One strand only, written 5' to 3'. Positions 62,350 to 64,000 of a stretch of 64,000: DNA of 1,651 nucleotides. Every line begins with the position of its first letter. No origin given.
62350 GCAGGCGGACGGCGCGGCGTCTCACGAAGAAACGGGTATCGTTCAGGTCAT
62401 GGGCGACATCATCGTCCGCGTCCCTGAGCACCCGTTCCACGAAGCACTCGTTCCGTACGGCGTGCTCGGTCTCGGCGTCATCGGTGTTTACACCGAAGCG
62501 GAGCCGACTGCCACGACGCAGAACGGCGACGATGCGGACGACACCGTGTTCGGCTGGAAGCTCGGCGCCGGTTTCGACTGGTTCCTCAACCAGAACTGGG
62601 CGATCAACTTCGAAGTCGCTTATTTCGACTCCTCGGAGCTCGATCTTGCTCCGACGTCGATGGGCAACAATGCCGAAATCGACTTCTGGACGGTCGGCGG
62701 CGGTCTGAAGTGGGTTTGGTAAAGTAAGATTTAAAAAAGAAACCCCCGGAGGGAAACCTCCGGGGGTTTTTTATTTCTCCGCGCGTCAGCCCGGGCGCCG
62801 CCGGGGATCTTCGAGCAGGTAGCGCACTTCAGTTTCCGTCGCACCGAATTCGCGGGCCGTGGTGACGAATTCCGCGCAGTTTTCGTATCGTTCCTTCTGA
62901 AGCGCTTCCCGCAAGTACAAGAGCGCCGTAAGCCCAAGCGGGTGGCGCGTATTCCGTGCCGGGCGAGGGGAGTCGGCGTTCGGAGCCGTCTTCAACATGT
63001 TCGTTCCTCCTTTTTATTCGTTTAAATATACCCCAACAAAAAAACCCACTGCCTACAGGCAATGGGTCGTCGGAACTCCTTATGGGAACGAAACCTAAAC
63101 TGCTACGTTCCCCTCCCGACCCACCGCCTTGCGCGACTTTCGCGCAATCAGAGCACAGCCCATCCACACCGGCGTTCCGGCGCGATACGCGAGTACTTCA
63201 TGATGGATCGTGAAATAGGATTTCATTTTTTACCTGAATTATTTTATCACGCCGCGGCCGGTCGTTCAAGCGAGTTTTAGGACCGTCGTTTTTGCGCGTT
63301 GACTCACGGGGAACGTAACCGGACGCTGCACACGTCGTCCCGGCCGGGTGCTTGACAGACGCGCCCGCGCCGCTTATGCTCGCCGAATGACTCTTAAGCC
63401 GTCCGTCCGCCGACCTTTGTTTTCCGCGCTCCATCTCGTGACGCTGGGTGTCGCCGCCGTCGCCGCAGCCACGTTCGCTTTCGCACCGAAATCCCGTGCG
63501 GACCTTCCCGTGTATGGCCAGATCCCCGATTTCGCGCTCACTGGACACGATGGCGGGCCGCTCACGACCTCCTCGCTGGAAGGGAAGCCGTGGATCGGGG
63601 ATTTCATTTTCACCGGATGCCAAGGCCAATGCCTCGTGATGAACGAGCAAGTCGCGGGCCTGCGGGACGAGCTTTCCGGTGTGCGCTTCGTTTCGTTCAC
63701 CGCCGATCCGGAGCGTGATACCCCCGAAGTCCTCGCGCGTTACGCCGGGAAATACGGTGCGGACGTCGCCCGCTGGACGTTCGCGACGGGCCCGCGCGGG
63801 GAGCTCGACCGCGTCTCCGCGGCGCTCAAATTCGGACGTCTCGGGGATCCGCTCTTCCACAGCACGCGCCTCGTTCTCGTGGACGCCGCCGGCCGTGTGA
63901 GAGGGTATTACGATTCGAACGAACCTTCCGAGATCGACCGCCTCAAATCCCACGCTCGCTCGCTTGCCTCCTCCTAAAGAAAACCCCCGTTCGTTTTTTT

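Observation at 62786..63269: Minus-strand attenuator-like leader: promoter, 43-aa uORF, hairpins, intrinsic terminator, then a 70-aa gene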

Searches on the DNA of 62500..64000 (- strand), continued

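Call 91: search_rna_families(sources=[L003, L005, L006, L007, L008, L010, L012, L013, L017, L019, L022, L027, L028, L036, L043, L071, L088, L095, L106, L120], threshold=gathering)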
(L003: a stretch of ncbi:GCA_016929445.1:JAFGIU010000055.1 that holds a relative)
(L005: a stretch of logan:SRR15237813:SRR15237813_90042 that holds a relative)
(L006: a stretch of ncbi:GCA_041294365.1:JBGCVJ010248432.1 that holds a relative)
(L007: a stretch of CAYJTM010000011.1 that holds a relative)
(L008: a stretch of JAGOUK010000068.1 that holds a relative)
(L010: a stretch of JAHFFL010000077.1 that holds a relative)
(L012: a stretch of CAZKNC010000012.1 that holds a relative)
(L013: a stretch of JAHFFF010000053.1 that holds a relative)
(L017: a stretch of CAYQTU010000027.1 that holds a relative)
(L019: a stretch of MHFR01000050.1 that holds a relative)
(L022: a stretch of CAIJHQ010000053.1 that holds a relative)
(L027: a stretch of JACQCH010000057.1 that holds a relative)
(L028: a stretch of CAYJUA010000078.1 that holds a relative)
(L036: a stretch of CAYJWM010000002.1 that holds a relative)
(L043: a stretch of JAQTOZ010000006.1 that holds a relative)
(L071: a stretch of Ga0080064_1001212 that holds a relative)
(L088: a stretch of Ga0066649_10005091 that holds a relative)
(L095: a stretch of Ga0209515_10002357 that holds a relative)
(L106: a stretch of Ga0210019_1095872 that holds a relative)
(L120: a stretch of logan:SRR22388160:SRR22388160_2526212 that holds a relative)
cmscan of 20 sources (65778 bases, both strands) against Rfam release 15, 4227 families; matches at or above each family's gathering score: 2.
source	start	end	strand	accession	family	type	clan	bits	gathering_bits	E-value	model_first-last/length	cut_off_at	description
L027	2748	2835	+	RF01051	c-di-GMP-I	Cis-reg; riboswitch;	CL00126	72.4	35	3e-12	1-87/87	no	c-di-GMP-I riboswitch aptamer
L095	2634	2807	+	RF01051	c-di-GMP-I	Cis-reg; riboswitch;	CL00126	48.7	35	1.8e-06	1-87/87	no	c-di-GMP-I riboswitch aptamer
